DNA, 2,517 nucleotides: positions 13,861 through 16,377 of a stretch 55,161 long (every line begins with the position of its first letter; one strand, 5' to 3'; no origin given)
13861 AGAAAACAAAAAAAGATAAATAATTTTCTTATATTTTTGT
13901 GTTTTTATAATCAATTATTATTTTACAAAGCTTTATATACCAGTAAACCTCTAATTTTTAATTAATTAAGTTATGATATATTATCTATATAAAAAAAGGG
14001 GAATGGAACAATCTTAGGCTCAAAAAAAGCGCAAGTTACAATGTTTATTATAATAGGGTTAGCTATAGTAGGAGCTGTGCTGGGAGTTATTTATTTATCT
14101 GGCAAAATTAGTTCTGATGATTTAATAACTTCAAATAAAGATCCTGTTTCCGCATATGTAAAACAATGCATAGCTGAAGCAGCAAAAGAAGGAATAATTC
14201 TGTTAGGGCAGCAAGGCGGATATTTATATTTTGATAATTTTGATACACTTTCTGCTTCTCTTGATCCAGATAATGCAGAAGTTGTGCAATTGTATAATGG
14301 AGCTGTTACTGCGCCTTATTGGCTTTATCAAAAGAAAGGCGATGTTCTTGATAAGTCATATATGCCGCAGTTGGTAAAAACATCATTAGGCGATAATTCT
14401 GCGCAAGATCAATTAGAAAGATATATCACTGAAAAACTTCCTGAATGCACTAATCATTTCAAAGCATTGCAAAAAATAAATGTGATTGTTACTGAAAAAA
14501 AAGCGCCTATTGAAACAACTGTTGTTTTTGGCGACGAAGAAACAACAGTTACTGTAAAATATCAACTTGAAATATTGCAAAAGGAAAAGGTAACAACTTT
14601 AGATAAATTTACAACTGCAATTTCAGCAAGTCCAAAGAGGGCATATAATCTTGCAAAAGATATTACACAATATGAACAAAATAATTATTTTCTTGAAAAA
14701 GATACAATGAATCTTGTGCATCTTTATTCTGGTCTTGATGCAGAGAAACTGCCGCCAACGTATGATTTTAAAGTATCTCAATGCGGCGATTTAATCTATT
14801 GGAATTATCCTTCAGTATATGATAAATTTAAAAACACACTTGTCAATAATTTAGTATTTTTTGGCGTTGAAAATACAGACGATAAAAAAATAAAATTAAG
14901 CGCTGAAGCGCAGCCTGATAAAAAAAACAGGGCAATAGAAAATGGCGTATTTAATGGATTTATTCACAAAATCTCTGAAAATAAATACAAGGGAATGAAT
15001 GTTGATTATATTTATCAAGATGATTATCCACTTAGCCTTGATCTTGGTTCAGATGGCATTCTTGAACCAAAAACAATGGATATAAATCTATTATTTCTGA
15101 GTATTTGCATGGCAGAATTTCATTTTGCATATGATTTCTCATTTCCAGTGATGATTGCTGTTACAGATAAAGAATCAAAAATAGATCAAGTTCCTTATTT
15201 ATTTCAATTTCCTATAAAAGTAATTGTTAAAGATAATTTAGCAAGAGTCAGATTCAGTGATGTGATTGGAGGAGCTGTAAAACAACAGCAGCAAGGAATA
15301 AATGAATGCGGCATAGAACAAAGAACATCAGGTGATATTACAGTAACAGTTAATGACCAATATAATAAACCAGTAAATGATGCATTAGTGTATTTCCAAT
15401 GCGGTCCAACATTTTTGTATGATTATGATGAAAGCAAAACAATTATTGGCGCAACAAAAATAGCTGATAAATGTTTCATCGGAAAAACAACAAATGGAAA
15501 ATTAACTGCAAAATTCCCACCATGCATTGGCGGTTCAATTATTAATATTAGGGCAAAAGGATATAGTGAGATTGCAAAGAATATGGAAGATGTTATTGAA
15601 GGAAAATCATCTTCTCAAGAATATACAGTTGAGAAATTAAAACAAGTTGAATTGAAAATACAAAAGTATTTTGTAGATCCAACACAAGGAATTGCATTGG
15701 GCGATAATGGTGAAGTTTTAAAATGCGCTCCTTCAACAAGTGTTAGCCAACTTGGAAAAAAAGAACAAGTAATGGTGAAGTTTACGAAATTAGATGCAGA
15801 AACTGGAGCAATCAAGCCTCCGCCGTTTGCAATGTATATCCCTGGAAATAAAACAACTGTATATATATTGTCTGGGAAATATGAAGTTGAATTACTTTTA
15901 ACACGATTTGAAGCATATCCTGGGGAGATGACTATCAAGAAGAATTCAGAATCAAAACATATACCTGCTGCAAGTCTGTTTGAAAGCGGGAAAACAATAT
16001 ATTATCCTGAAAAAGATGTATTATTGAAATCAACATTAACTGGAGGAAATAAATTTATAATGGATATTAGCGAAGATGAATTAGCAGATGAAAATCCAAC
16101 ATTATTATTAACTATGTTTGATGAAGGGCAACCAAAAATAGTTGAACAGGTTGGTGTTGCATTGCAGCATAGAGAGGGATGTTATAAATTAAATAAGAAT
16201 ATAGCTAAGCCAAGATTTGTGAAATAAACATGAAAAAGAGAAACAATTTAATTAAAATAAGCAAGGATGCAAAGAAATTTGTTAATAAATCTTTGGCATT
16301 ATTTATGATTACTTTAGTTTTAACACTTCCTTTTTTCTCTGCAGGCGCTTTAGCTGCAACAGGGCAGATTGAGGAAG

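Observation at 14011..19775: Candidate novel surface module, copy 1: pilin-signal protein (family A) directly coupled to a giant Cys-rich secreted protein (family B)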

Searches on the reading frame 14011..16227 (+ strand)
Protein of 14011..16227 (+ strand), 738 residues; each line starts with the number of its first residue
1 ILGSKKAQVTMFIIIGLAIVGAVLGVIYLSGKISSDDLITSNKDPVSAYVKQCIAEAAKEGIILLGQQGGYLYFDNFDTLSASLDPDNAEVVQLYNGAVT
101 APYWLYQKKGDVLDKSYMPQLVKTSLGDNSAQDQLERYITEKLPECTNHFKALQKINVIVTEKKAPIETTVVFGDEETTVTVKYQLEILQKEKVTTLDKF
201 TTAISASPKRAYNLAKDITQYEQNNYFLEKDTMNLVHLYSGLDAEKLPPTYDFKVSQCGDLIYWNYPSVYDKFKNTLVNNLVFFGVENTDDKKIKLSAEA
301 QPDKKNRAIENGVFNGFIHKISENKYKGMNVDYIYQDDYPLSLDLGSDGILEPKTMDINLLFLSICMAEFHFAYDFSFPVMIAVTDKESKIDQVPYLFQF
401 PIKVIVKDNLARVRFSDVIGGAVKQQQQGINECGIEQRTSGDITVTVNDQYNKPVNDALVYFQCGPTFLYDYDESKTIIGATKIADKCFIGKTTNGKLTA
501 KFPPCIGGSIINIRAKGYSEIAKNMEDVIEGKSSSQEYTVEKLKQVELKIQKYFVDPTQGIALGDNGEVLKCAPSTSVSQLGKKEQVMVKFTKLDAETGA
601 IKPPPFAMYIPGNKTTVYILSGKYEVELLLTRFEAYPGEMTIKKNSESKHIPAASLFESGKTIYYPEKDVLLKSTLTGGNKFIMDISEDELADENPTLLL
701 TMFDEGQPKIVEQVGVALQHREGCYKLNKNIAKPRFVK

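Call 10: search_protein_families(library=pfam, proteins=[window:14011-16227:+], max_evalue=0.1)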
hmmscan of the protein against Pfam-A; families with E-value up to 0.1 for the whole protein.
window:14011-16227:+ (738 aa): 0 families

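Call 13: find_homologous_proteins(query=window:14041-16227:+, max_evalue=0.001)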
Query window:14041-16227:+ (728 aa): 9 proteins with E <= 0.001 among 8000 candidates.
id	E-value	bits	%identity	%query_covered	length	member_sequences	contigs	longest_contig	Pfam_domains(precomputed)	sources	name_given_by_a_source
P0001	0.0e+0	1641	100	100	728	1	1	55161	-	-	-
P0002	1.9e-160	553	38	98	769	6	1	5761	-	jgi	-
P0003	1.7e-157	544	38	98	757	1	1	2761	-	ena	-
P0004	4.7e-150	519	36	95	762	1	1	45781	-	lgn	-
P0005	1.5e-29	121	25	73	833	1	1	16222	-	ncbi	-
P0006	1.5e-27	114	22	81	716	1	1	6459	-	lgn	-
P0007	7.3e-23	99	23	64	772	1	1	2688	-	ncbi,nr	ncbi:glycine zipper family protein, partial [Candidatus Woesearchaeota archaeon]|nr:glycine zipper f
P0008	7.8e-20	89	24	66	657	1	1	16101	-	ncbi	ncbi:MAG: hypothetical protein QW666_00645 [Candidatus Woesearchaeota archaeon]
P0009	2.2e-16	77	21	81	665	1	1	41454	-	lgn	-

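Call 16: find_encoding_contigs(protein=P0004, flank=10000, max_places=2)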
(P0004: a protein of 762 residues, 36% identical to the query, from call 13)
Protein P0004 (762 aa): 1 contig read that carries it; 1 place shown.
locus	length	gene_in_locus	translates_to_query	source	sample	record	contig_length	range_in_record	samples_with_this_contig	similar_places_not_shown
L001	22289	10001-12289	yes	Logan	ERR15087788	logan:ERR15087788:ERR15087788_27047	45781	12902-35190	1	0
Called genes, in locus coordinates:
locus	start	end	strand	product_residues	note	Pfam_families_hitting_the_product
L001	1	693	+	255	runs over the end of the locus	PF13476:AAA_23 (faint)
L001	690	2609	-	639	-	PF00456:Transketolase_N, PF13292:DXP_synthase_N (faint), PF00676:E1_dh (weak), PF02779:Transket_pyr, PF02780:Transketolase_C, PF22613:Transketolase_C_1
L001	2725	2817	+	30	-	PF13240:Zn_Ribbon_1 (weak)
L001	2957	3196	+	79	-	PF23477:zf_Tbcl_2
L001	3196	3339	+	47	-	-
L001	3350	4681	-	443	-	PF00709:Adenylsucc_synt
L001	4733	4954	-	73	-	-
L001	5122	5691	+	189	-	-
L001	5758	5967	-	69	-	-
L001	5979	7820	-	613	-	-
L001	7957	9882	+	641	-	PF02518:HATPase_c, PF00204:DNA_gyraseB, PF01751:Toprim, PF00986:DNA_gyraseB_C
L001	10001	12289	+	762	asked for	-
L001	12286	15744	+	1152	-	-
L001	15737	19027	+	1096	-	-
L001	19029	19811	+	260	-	-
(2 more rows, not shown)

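Call 17: find_encoding_contigs(protein=P0009, flank=10000, max_places=2)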
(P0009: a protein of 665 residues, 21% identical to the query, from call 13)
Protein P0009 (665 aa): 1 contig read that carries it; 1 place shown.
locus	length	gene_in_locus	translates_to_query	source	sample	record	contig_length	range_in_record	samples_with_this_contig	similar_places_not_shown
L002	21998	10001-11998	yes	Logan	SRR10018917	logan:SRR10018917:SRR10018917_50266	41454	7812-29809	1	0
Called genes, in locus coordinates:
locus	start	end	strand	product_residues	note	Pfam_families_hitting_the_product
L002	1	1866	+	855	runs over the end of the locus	-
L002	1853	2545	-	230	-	-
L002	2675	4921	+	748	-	-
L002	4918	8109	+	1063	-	-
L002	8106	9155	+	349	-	-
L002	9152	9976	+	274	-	-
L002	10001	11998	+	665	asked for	-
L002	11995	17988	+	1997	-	PF09136:Glucodextran_B (faint)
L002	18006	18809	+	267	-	-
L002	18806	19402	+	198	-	-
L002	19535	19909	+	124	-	-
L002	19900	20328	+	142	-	-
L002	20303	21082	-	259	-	-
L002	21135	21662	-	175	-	-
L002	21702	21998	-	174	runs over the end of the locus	-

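Call 18: find_encoding_contigs(protein=P0005, flank=10000, max_places=2)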
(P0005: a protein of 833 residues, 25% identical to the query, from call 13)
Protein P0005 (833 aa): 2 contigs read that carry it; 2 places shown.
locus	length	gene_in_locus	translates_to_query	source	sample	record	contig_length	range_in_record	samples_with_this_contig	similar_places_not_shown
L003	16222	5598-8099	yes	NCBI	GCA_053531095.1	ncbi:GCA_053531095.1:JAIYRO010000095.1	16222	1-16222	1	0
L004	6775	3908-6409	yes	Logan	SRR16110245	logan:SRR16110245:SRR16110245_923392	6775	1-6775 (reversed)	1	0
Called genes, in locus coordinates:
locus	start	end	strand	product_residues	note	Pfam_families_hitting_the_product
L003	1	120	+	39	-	?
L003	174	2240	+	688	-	PF00133:tRNA-synt_1, PF09334:tRNA-synt_1g, PF01921:tRNA-synt_1f (weak), PF01406:tRNA-synt_1e (weak), PF19303:Anticodon_3, PF01588:tRNA_bind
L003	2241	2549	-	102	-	PF03683:UPF0175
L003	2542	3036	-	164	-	PF11848:DUF3368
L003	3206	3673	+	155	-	-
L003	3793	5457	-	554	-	PF00069:Pkinase, PF07714:PK_Tyr_Ser-Thr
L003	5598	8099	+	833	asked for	-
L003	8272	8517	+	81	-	-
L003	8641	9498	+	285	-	PF01555:N6_N4_Mtase, PF07669:Eco57I (faint), PF01555:N6_N4_Mtase (weak)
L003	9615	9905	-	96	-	-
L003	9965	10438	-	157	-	-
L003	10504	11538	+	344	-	PF00391:PEP-utilizers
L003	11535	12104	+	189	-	-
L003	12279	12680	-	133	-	PF00856:SET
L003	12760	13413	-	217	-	PF01135:PCMT, PF01596:Methyltransf_3 (weak), PF08704:GCD14 (weak), PF01209:Ubie_methyltran (weak), PF05175:MTS (faint), PF01189:Methyltr_RsmB-F, PF13847:Methyltransf_31, PF13649:Methyltransf_25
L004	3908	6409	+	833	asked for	-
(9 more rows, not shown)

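Call 19: find_encoding_contigs(protein=P0008, flank=10000, max_places=2)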
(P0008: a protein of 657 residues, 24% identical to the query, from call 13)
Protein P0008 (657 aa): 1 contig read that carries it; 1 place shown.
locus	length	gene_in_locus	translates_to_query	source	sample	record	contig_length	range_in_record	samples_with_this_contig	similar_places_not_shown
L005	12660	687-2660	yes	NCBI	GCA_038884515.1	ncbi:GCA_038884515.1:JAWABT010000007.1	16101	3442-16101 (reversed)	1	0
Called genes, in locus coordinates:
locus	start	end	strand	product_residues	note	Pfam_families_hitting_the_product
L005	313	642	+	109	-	-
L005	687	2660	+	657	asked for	-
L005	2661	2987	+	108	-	-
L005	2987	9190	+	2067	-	-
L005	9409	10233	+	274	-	-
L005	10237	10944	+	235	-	-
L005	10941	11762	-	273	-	-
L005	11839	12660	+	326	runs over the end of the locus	PF01699:Na_Ca_ex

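Call 20: find_encoding_contigs(protein=P0006, flank=10000, max_places=2)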
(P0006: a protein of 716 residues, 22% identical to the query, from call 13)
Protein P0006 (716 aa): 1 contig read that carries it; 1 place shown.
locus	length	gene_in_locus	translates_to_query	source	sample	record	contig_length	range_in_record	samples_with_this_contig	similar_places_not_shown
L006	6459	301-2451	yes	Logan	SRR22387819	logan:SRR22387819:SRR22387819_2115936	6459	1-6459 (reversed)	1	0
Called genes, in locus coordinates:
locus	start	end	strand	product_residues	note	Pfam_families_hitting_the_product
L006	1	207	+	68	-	?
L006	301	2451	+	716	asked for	-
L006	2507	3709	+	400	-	PF13173:AAA_14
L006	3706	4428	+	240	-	-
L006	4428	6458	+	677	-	?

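Call 23: search_protein_families(library=ncbifam, proteins=[window:14011-16227:+], max_evalue=0.1)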
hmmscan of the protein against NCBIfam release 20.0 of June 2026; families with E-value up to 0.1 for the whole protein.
window:14011-16227:+ (738 aa): 0 families

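Call 24: search_protein_families(library=phrogs, proteins=[window:14011-16227:+], max_evalue=0.1)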
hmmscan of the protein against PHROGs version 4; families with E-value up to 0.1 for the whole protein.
window:14011-16227:+ (738 aa): 0 families

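Call 32: find_related_loci(query=A1, collection=genome_contigs, flank=10000)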
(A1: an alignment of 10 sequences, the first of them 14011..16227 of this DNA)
Query A1 (738 aa) in genome_contigs; peptide patterns used: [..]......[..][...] (x = any residue, [..] = any of these).
98 stretches matched a pattern; 72 encode a relative of the query (tblastn E <= 1e-3); 72 distinct loci.
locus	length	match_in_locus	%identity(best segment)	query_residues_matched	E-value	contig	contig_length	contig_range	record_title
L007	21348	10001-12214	86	1-738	0e+0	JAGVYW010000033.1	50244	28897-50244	Candidatus Woesearchaeota archaeon isolate RIFCSPHIGHO2_02_FULL_32_12 rifcsphigho2_02_scaffold_2098, whole genome shotgu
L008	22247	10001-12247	38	5-738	6e-163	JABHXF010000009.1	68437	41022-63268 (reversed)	MAG: Candidatus Woesearchaeota archaeon isolate SI047_bin3 k141_386595, whole genome shotgun sequence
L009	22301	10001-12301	36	5-738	3e-150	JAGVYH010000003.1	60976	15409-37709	Candidatus Woesearchaeota archaeon isolate RIFCSPHIGHO2_02_FULL_33_21 rifcsphigho2_02_scaffold_592, whole genome shotgun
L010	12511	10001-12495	27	5-593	3e-47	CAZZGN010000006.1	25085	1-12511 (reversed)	MAG TPA_asm: uncultured Methanosarcinales archaeon isolate SRP104257_co1_4 genome assembly, contig: NODE_963_length_2508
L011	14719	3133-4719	25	2-539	2e-40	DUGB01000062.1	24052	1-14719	MAG TPA_asm: Candidatus Woesearchaeota archaeon isolate UBA10204 contig_76373, whole genome shotgun sequence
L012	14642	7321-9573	35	5-735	6e-149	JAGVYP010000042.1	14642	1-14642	Candidatus Woesearchaeota archaeon isolate RIFCSPHIGHO2_02_FULL_36_9 rifcsphigho2_02_scaffold_7692, whole genome shotgun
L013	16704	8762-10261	26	1-508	1e-39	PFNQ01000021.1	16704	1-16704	MAG: Candidatus Woesearchaeota archaeon CG_4_10_14_0_2_um_filter_33_13 CG_4_10_14_0.2_scaffold_1507_c, whole genome shot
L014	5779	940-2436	24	1-518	6e-39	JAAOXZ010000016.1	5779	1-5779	Candidatus Woesearchaeota archaeon isolate DPANNHV_H2.bin.83 k83_356243, whole genome shotgun sequence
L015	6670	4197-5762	24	1-514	9e-39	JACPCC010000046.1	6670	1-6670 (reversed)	MAG: Candidatus Woesearchaeota archaeon isolate NC_groundwater_273_Ag_S-0.2um_35_6 S5_GD2017_2_S2_scaffold_9080, whole g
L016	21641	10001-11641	27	4-551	8e-38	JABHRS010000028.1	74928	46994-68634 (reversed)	MAG: archaeon isolate SI039_bin19 k141_1869679, whole genome shotgun sequence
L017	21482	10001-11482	26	4-510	3e-37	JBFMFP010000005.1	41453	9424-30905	MAG: Nanoarchaeota archaeon isolate MAG274 MAG274_5, whole genome shotgun sequence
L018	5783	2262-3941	24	1-553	5e-37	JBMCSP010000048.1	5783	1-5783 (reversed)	MAG: Nanoarchaeota archaeon isolate D1M13_35 NODE_5105_length_5783_cov_4.077514, whole genome shotgun sequence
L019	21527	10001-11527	27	5-518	9e-37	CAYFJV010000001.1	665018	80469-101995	MAG TPA_asm: uncultured Methanosarcinales archaeon isolate ERP019367_co1_128 genome assembly, contig: NODE_12_length_665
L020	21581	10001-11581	24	5-552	1e-35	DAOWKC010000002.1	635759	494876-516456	MAG TPA_asm: Candidatus Woesearchaeota archaeon isolate CSMAG_2085 CSMAG_2085_k141_456089_length_635759_cov_22.4599, who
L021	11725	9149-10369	27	4-409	3e-35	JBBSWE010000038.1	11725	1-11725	MAG: Nanoarchaeota archaeon isolate H52-bin155_1 H52_bin155_1_000000000038, whole genome shotgun sequence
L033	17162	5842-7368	22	4-508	4e-30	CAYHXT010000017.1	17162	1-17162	MAG TPA_asm: uncultured Methanosarcinales archaeon isolate ERP119705_co16_404 genome assembly, contig: NODE_2632_length_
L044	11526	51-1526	24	25-515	5e-27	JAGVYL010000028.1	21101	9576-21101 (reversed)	Candidatus Woesearchaeota archaeon isolate RIFOXYD1_FULL_39_9.8 rifoxyd1_full_scaffold_2196, whole genome shotgun sequen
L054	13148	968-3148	23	1-727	3e-35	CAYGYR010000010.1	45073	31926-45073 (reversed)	MAG TPA_asm: uncultured Methanosarcinales archaeon isolate ERP119294_co1_430 genome assembly, contig: NODE_841_length_45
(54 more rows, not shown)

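Call 38: predict_structure(alignment_id=A1)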
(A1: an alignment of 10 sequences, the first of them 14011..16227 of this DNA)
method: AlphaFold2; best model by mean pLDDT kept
length: 738 residues; sequences in the alignment: 10
mean_pLDDT: 70.2   pTM: 0.48
mean pLDDT of the five models: 70.2, 70.3, 70.1, 69.3, 64.9
residues with pLDDT >= 90: 47; 70-90: 385; 50-70: 190; < 50: 116
segments of 3 or more residues with pLDDT < 50: 1-4, 30-42, 105-117, 257-259, 356-365, 409-430, 468-471, 476-478, 480-484, 599-602, 638-645, 655-660, 665-670
pLDDT, mean of each block of 10 residues (from residue 1): 51 74 65 36 69 91 76 54 53 57 46 46 71 85 83 74 81 89 85 79 89 86 80 75 58 50 66 84 85 67 71 78 88 79 62 51 50 73 89 85 66 32 32 69 90 86 62 51 58 89 77 79 78 87 86 75 72 81 81 63 59 78 84 58 48 49 46 67 85 84 75 60 82 82
secondary structure, 60 per line:
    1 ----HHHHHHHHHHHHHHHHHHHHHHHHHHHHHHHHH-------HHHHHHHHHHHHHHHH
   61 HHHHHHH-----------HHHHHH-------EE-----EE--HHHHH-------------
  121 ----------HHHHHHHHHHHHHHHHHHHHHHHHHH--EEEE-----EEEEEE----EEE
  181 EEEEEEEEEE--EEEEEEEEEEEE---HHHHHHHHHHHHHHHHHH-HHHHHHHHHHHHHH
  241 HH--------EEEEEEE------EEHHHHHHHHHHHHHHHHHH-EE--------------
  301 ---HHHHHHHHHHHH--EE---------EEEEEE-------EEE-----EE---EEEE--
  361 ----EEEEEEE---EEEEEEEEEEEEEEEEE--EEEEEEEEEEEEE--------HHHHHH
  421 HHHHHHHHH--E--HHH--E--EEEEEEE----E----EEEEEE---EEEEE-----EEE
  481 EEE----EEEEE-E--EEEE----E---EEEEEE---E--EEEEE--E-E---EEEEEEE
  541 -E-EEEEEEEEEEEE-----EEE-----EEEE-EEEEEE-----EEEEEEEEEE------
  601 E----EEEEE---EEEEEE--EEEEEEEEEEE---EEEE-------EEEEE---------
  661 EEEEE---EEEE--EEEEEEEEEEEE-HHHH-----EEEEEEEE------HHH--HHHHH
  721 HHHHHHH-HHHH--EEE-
elements in order (helices of 4 or more, strands of 3 or more residues): H5-37 H45-67 H79-84 H103-107 H131-156 E159-162 E168-173 E178-190 E193-204 H208-225 H227-242 E251-257 H266-283 H304-315 E329-334 E342-344 E355-358 E365-371 E375-391 E394-406 H415-429 E443-449 E459-464 E468-472 E478-483 E488-492 E497-500 E509-514 E521-525 E534-540 E544-555 E561-563 E569-572 E574-579 E585-594 E606-610 E614-619 E622-632 E636-639 E647-651 E661-665 E669-672 E675-686 H688-691 E697-704 H716-727 H729-732 E735-737

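Call 41: fold_search(model_id=the predicted structure, library=pdb)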
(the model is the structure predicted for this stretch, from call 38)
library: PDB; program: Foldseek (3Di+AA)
matches with E <= 10: 950; with E <= 0.001: 37
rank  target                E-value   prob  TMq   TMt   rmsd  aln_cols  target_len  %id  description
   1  6fwv_B                3.1e-08  1.00  0.10  0.14  45.5       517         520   11  The Bacillus anthracis TIE protein (released 2018-08-08)
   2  4oq1                  5.1e-08  1.00  0.15  0.28  26.2       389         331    9  Structure of the Streptococcal ancillary pilin (released 2014-04-23)
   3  6fwv_A                7.9e-08  1.00  0.10  0.14  45.5       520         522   10  The Bacillus anthracis TIE protein (released 2018-08-08)
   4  8qox_B                8.5e-07  1.00  0.11  0.17  31.2       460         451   10  Two-component assembly of SlaA and SlaB S-layer proteins of Sulfolobus acidocaldarius (released 2024-02-21)
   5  4ecn                  5.6e-06  1.00  0.12  0.11  14.0       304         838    8  Crystal structure of a leucine-rich repeat protein (BT_0210) from Bacteroides thetaiotaomicron VPI-5482 at 2.80 A resolu (released 2012-05-23)
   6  6m48_B                3.5e-05  0.75  0.10  0.10  29.9       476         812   11  Crystal structure of pilus adhesin, SpaC from Lactobacillus rhamnosus GG - P21212 form (released 2020-07-29)
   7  6m3y                  3.9e-05  0.77  0.10  0.10  30.0       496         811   10  Crystal structure of pilus adhesin, SpaC from Lactobacillus rhamnosus GG - open conformation (released 2020-07-29)
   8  4hss_B                4.8e-05  0.98  0.11  0.19  23.6       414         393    8  Structure of the Full-Length Major Pilin SpaD from Corynebacterium diphtheriae (released 2013-11-13)
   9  6m48_A                5.1e-05  0.69  0.10  0.09  31.8       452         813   11  Crystal structure of pilus adhesin, SpaC from Lactobacillus rhamnosus GG - P21212 form (released 2020-07-29)
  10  3rkp_A                8.4e-05  0.97  0.10  0.20  24.7       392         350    9  Crystal structure of BcpA*(D312A), the major pilin subunit of Bacillus cereus (released 2012-05-30)
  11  5hts_E                8.9e-05  0.99  0.11  0.26  15.1       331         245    8  Crystal structure of shaft pilin spaA from Lactobacillus rhamnosus GG - D295N mutant (released 2016-07-20)
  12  3kpt_B                1.1e-04  0.97  0.10  0.20  25.8       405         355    9  Crystal structure of BcpA, the major pilin subunit of Bacillus cereus (released 2009-11-24)
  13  1nkg                  1.1e-04  0.69  0.11  0.16  27.1       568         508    8  Rhamnogalacturonan lyase from Aspergillus aculeatus (released 2004-05-25)
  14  7bvx                  1.1e-04  0.63  0.08  0.16  21.9       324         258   10  Crystal structure of C-terminal fragment of pilus adhesin SpaC from Lactobacillus rhamnosus GG-Iodide soaked (released 2020-07-29)
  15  6m7c                  1.2e-04  0.89  0.09  0.21  19.4       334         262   10  Crystal structure of C-terminal fragment of pilus adhesin SpaC from Lactobacillus rhamnosus GG (released 2020-07-29)
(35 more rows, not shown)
